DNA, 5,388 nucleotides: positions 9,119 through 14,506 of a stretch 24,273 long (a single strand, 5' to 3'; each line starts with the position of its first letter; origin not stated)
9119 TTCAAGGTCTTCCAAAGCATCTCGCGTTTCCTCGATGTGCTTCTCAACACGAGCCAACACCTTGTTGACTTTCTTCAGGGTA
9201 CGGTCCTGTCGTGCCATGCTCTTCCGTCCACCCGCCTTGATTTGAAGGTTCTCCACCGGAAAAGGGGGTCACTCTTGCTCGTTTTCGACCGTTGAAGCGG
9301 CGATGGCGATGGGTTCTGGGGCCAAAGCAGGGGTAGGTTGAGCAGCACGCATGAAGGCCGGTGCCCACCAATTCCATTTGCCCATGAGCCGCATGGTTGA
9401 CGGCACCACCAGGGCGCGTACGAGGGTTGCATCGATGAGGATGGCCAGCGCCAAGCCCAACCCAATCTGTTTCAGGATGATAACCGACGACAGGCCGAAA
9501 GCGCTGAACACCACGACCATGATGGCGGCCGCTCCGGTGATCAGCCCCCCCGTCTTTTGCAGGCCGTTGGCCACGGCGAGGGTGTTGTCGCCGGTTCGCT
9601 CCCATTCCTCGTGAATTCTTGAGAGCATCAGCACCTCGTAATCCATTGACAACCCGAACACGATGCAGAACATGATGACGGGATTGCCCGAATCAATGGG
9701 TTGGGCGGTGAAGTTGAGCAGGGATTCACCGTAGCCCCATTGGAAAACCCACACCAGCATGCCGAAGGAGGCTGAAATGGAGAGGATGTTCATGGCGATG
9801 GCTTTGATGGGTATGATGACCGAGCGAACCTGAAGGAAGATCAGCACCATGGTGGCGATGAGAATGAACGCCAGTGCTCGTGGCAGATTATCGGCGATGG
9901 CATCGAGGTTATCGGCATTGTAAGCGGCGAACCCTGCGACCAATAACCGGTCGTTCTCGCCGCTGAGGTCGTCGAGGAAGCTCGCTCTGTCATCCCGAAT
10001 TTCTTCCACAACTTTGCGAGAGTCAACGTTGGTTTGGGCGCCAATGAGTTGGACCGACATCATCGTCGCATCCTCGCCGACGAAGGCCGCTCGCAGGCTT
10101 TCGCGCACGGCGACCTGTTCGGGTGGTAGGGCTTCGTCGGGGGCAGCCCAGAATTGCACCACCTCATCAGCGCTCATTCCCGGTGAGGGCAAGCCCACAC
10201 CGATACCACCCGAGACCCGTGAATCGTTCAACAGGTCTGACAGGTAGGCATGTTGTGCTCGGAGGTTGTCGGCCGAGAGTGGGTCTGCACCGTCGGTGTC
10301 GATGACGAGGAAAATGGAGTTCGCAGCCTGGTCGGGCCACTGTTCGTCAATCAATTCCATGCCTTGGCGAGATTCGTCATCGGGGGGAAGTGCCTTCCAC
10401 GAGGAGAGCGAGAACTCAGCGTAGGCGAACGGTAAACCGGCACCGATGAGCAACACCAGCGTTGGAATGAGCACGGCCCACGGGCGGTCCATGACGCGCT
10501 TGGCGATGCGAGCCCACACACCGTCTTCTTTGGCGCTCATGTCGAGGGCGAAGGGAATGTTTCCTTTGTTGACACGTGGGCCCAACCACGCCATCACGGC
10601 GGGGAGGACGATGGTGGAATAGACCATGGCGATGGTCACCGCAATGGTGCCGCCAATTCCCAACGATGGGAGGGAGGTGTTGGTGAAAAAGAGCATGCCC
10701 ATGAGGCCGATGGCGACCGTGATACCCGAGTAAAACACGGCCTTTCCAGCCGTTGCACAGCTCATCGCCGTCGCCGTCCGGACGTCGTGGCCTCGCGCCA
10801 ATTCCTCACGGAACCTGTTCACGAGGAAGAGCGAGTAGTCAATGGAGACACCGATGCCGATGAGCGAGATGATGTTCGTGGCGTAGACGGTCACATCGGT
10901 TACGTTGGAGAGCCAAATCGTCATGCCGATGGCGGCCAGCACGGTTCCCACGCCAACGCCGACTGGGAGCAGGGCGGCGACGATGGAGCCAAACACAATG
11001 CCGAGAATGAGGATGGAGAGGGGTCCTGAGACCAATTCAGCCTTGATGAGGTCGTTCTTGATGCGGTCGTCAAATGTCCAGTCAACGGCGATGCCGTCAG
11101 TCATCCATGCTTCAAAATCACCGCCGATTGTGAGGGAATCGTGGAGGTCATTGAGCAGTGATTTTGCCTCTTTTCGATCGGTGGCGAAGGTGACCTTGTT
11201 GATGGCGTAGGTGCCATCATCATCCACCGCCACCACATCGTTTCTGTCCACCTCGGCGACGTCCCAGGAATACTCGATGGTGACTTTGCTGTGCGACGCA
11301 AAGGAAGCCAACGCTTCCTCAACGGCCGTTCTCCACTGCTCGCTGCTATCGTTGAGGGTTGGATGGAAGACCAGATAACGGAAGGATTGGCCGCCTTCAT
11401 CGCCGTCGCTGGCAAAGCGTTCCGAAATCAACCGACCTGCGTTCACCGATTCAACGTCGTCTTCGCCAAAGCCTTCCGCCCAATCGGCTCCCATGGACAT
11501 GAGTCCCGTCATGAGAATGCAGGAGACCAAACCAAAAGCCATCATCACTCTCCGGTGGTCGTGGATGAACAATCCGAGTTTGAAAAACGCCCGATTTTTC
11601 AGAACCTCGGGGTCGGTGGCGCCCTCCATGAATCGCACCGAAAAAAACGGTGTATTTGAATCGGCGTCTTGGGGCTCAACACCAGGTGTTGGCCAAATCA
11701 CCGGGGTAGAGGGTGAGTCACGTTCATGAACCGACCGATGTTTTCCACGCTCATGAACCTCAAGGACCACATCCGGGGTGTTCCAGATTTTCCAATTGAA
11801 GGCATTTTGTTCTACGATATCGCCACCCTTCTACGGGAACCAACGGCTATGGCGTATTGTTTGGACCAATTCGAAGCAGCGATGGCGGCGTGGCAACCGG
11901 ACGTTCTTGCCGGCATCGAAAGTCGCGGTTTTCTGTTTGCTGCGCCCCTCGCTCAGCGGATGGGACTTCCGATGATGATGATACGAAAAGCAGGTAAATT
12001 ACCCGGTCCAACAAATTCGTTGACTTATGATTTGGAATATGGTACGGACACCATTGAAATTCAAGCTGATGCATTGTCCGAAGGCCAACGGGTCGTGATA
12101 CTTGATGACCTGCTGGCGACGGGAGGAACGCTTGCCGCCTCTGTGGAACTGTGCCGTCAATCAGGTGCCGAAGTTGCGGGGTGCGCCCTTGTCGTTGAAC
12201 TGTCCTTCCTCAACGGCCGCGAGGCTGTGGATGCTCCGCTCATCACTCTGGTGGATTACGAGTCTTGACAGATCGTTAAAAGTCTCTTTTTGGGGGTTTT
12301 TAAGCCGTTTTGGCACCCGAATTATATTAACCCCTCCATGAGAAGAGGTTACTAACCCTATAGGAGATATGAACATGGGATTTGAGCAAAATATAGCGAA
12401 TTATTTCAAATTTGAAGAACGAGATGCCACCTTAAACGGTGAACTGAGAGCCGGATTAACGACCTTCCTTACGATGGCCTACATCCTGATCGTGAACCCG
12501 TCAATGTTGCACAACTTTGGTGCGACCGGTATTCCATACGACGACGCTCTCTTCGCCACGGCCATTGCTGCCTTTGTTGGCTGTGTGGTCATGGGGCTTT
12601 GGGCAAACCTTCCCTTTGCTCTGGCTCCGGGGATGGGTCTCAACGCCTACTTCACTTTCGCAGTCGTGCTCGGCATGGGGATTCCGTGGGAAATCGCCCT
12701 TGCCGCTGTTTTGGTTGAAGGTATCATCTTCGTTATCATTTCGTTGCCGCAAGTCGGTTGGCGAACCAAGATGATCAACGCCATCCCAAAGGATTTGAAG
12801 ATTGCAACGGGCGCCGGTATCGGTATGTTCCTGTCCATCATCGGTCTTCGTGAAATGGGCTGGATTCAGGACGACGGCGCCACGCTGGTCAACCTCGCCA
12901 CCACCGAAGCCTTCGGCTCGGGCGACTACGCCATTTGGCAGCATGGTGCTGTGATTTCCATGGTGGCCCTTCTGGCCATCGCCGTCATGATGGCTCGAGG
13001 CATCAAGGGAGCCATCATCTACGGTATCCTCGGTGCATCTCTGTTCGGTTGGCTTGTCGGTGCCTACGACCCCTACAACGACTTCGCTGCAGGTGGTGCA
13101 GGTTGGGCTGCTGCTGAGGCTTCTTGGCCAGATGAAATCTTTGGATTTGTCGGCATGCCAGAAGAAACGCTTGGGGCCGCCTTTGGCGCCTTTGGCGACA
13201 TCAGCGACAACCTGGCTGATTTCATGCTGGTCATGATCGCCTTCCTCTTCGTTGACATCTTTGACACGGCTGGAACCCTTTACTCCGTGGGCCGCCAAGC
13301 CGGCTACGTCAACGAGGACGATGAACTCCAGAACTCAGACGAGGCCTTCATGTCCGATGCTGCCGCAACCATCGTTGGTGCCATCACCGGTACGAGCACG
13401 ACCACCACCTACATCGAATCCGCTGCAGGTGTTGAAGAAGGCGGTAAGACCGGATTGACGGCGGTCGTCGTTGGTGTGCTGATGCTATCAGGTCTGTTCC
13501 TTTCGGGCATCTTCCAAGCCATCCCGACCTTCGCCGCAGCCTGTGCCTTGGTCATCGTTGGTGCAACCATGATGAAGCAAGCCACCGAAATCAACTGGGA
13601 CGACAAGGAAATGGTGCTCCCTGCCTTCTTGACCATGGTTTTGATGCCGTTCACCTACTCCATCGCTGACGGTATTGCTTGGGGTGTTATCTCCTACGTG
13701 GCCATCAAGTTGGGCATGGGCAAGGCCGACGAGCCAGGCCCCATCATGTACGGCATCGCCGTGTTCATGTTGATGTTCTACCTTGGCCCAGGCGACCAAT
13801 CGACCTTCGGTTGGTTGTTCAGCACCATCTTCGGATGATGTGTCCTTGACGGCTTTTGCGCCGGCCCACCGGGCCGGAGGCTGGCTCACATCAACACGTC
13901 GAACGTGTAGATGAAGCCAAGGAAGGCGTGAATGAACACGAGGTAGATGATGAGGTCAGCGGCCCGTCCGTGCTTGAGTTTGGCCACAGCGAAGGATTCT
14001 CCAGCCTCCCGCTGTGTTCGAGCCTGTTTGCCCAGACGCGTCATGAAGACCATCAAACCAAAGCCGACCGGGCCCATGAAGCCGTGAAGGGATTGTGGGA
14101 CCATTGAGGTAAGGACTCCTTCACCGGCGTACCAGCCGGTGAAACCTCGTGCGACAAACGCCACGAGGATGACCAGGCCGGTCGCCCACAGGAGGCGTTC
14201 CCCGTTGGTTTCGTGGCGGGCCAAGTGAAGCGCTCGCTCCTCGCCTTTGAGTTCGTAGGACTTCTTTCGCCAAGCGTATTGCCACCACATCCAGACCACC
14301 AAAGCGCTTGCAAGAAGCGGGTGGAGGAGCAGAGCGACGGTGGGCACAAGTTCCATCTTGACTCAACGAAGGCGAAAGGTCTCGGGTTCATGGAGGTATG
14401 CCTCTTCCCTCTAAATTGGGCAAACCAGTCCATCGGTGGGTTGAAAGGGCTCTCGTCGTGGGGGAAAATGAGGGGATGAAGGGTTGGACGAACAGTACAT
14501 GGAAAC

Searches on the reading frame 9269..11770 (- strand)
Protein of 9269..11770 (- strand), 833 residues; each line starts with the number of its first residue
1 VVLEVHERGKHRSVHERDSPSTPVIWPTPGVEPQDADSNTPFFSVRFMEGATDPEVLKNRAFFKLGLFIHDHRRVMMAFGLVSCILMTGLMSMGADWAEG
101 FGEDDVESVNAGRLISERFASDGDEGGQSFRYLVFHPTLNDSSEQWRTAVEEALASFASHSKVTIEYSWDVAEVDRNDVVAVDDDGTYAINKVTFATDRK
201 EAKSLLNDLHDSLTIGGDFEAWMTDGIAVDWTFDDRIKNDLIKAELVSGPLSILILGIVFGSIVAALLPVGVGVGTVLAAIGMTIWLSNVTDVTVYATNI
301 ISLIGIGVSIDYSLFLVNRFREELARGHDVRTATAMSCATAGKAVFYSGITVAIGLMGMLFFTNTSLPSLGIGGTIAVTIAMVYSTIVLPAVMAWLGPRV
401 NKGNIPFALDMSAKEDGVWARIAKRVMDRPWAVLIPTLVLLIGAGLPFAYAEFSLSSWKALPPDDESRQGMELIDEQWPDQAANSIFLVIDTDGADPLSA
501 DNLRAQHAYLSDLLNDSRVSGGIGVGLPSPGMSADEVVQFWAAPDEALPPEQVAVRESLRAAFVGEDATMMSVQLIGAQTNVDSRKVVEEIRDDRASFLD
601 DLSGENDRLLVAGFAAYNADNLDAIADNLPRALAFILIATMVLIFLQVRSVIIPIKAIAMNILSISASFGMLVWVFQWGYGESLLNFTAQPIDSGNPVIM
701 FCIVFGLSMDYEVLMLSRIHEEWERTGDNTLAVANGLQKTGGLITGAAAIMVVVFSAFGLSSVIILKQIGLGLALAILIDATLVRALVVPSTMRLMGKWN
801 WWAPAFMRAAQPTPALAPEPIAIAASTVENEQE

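Call 8: search_protein_families(library=pfam, proteins=[window:9269-11770:-], max_evalue=0.001)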
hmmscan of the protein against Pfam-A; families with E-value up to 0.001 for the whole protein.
window:9269-11770:- (833 aa): 1 family
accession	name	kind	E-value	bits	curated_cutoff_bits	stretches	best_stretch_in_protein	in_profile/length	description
PF03176.21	MMPL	-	6.8e-69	232.8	20.5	2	103-432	4-332/333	MMPL family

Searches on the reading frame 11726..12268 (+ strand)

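Call 8: search_protein_families(library=pfam, proteins=[window:11726-12268:+], max_evalue=0.001)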
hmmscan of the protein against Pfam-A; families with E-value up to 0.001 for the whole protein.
window:11726-12268:+ (180 aa): 1 family
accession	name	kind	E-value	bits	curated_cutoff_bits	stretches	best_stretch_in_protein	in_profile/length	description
PF00156.33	Pribosyltran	-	7.5e-19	68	26.3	1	54-157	26-124/158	Phosphoribosyl transferase domain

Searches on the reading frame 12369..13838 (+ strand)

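Call 8: search_protein_families(library=pfam, proteins=[window:12369-13838:+], max_evalue=0.001)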
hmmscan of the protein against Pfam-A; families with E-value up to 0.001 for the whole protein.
window:12369-13838:+ (489 aa): 1 family
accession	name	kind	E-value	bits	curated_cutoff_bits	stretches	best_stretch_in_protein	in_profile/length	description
PF00860.26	Xan_ur_permease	-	7.3e-30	104.4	27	1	26-434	4-385/389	Permease family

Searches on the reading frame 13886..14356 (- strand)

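Call 8: search_protein_families(library=pfam, proteins=[window:13886-14356:-], max_evalue=0.001)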
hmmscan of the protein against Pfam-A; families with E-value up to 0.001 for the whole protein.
window:13886-14356:- (156 aa): 1 family
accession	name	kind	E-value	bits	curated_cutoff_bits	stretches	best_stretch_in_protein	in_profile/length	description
PF01292.26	Ni_hydr_CYTB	-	2e-05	24.9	30.1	1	9-152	41-167/179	Prokaryotic cytochrome b561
